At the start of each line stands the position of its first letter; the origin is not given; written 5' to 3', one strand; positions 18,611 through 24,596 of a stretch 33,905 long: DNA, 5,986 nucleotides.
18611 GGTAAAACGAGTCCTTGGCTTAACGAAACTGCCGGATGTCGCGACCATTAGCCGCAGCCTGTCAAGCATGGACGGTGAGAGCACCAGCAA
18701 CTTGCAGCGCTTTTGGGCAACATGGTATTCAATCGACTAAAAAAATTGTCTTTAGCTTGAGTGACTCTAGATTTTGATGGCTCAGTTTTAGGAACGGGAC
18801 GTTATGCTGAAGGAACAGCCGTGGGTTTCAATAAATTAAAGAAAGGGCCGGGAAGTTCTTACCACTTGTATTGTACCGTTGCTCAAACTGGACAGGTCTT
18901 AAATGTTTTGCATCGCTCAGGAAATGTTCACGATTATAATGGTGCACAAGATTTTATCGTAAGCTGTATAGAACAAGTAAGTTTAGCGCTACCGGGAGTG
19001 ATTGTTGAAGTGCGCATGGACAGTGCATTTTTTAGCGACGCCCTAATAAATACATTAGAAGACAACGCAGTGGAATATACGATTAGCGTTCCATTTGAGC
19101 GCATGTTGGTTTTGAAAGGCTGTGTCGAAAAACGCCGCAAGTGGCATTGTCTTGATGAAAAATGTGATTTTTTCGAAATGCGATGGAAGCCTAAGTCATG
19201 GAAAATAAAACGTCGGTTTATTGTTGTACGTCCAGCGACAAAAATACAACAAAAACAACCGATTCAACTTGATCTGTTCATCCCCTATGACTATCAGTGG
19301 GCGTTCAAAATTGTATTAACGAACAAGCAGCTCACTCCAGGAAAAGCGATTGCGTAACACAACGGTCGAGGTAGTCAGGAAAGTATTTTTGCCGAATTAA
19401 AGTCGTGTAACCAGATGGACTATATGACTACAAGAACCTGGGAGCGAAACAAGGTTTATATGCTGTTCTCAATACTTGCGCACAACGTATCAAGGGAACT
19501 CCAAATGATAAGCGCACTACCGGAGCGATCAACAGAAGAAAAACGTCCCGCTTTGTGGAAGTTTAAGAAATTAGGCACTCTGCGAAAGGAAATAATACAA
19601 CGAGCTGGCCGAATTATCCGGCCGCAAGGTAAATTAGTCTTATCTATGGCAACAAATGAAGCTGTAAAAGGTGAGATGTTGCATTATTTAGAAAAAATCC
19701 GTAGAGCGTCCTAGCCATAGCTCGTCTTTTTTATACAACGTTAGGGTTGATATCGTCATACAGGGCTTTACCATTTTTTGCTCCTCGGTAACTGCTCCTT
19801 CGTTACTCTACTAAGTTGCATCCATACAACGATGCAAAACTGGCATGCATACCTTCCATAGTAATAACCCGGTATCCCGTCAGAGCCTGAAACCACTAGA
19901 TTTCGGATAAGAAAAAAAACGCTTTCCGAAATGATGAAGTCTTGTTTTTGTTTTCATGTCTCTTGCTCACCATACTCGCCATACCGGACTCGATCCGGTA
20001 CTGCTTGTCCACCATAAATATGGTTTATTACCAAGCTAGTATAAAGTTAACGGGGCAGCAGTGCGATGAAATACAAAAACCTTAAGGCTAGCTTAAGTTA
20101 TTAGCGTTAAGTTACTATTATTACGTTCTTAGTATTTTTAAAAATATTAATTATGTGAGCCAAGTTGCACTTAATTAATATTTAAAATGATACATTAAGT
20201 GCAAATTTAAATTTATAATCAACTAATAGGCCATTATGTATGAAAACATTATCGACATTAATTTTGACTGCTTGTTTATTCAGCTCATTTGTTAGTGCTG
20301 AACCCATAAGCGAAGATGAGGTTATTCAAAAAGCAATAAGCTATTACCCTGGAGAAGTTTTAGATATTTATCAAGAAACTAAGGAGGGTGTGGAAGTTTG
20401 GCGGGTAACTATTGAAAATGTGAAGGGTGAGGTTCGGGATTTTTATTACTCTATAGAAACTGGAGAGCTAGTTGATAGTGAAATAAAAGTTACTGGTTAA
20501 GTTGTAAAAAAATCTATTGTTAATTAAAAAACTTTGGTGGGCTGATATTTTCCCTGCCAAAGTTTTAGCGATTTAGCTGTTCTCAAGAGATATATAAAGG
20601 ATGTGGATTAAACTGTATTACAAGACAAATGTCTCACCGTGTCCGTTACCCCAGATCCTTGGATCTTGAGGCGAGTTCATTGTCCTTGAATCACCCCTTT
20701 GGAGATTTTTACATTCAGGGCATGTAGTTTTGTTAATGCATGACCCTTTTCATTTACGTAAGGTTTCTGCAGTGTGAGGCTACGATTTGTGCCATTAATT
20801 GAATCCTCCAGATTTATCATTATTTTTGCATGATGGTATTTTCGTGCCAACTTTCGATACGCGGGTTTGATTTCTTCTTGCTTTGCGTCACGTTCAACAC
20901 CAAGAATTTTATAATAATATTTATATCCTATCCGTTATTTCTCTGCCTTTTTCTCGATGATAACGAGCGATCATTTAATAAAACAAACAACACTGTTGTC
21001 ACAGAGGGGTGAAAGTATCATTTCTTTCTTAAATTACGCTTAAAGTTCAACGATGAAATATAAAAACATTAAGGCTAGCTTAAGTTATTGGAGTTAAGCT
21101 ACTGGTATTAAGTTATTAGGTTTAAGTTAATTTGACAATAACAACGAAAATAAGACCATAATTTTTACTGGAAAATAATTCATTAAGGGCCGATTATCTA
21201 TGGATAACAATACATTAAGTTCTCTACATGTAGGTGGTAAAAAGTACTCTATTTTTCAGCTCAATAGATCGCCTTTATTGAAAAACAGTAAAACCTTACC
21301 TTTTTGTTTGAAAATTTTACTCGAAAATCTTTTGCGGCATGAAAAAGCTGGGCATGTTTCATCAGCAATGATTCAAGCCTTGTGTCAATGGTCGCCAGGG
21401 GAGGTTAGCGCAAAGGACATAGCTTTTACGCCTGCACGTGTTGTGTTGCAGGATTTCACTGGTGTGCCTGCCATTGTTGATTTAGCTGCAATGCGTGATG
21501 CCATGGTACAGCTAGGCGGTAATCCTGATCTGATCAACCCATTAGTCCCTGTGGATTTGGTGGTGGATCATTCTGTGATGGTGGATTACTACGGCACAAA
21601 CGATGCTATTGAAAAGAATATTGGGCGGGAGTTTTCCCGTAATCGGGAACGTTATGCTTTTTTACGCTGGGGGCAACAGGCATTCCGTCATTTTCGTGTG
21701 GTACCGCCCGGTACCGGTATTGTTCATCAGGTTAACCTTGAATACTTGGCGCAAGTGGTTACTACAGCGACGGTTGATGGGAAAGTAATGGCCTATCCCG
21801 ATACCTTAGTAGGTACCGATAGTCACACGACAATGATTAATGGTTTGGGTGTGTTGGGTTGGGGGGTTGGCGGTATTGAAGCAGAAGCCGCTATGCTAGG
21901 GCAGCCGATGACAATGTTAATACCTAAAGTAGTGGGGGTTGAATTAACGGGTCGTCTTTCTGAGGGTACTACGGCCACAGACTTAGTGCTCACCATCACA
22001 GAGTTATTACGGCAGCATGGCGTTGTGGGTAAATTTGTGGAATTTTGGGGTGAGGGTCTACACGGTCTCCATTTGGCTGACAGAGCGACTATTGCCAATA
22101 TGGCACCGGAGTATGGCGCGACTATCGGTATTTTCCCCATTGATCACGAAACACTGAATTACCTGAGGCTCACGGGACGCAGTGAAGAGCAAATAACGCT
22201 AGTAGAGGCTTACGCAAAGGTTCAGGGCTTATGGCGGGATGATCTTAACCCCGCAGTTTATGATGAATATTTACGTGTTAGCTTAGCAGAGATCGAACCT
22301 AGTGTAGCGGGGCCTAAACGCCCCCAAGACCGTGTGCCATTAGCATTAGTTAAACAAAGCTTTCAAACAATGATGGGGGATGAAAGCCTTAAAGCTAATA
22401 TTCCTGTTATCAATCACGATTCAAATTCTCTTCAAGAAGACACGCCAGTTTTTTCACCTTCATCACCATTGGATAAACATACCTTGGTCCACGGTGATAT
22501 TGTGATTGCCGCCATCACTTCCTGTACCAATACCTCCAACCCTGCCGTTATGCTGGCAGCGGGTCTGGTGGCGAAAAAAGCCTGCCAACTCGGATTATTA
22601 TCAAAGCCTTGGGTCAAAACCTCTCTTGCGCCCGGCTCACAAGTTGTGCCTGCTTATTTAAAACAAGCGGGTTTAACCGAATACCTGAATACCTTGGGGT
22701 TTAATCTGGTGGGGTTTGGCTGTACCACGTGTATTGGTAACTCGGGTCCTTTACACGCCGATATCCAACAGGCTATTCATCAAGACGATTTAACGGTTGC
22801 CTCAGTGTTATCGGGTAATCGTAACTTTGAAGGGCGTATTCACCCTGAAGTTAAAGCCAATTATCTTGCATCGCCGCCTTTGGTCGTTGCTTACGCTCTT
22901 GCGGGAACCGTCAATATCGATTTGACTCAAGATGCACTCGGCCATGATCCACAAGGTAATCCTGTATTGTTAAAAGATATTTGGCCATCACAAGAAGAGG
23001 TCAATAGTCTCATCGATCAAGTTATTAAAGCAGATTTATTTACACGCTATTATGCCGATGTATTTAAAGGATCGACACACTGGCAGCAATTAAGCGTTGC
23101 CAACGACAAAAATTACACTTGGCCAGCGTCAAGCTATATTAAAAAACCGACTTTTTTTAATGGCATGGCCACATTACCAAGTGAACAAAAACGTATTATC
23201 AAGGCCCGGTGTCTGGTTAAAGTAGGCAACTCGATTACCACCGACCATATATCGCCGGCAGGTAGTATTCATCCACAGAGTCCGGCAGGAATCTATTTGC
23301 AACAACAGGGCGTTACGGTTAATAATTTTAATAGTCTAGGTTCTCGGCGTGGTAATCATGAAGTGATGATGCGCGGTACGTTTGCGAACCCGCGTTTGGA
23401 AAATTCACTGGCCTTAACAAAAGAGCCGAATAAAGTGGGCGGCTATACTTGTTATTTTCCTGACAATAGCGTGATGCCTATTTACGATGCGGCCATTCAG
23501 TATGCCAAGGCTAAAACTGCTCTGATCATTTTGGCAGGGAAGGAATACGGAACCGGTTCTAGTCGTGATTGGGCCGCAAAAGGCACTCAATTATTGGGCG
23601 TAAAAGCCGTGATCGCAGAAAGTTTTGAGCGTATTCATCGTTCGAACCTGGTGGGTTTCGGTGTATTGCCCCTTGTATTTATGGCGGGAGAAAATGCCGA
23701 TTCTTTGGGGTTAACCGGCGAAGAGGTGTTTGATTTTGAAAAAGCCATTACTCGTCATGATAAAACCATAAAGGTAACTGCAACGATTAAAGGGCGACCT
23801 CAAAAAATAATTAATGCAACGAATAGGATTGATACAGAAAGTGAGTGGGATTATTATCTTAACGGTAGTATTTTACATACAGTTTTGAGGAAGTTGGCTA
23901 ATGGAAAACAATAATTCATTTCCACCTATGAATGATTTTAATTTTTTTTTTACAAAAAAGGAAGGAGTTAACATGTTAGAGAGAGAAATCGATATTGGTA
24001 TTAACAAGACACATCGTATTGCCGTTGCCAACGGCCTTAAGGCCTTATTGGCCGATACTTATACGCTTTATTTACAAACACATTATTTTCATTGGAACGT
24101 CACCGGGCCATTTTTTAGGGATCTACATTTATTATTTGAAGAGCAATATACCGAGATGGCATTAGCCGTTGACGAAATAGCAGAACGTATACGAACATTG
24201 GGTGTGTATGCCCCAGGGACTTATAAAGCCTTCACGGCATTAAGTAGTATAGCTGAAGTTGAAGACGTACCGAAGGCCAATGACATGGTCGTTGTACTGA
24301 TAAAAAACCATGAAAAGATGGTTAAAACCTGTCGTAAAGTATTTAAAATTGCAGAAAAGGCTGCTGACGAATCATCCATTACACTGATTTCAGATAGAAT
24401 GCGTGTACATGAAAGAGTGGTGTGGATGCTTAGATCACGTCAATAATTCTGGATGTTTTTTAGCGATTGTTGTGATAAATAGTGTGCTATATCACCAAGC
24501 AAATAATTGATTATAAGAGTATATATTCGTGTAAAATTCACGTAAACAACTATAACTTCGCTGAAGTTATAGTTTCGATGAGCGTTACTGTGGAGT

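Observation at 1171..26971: Thirteen promoters share yTTAAG-N5-yTTAAG-N10-TAnnnT: a PmrA/BasR-box regulon covering stress and stationary-phase genes plus the regulator itself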

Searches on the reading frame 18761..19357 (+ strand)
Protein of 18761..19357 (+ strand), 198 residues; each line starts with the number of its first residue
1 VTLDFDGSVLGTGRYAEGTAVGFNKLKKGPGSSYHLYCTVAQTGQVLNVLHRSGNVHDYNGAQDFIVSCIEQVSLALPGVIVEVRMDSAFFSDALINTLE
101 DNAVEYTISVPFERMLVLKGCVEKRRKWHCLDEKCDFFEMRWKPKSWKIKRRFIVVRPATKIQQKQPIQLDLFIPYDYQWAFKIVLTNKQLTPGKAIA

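Call 13: search_protein_families(library=pfam, proteins=[window:18761-19357:+], max_evalue=0.01)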
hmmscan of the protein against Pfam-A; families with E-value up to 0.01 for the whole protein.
window:18761-19357:+ (198 aa): 2 families
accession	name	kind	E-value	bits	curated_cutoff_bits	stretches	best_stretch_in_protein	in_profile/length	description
PF13701.12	DDE_Tnp_1_4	-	1.8e-12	46.7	34.7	1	2-155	141-295/435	Transposase DDE domain group 1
PF01609.27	DDE_Tnp_1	-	1.4e-07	31.9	23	1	34-132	36-116/200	Transposase DDE domain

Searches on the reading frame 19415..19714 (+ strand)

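Call 13: search_protein_families(library=pfam, proteins=[window:19415-19714:+], max_evalue=0.01)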
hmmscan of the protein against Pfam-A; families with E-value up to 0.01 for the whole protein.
window:19415-19714:+ (99 aa): 1 family
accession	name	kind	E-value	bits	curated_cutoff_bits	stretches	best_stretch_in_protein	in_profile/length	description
PF13701.12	DDE_Tnp_1_4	-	6.2e-05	21.9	34.7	1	2-98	346-433/435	Transposase DDE domain group 1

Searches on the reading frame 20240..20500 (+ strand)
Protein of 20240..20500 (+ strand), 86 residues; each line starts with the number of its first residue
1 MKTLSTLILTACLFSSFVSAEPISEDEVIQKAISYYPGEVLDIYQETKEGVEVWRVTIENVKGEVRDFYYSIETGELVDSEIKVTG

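Call 13: search_protein_families(library=pfam, proteins=[window:20240-20500:+], max_evalue=0.01)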
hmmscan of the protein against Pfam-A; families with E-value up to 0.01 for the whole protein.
window:20240-20500:+ (86 aa): 1 family
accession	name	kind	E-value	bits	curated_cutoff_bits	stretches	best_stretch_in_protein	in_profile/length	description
PF03413.25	PepSY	-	3.5e-07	30.9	24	1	22-81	1-60/60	Peptidase propeptide and YPEB domain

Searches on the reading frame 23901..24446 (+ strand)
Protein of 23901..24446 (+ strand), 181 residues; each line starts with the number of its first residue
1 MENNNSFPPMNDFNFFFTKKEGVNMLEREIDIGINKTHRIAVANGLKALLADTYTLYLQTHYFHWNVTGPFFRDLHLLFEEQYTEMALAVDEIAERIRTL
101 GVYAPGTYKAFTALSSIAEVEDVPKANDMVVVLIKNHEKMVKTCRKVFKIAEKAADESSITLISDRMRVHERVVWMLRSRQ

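Call 13: search_protein_families(library=pfam, proteins=[window:23901-24446:+], max_evalue=0.01)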
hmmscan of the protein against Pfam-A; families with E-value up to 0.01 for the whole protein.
window:23901-24446:+ (181 aa): 1 family
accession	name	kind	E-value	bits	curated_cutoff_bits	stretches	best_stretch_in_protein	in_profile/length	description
PF00210.30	Ferritin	-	4.3e-25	88.7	24.5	1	45-179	3-134/142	Ferritin-like domain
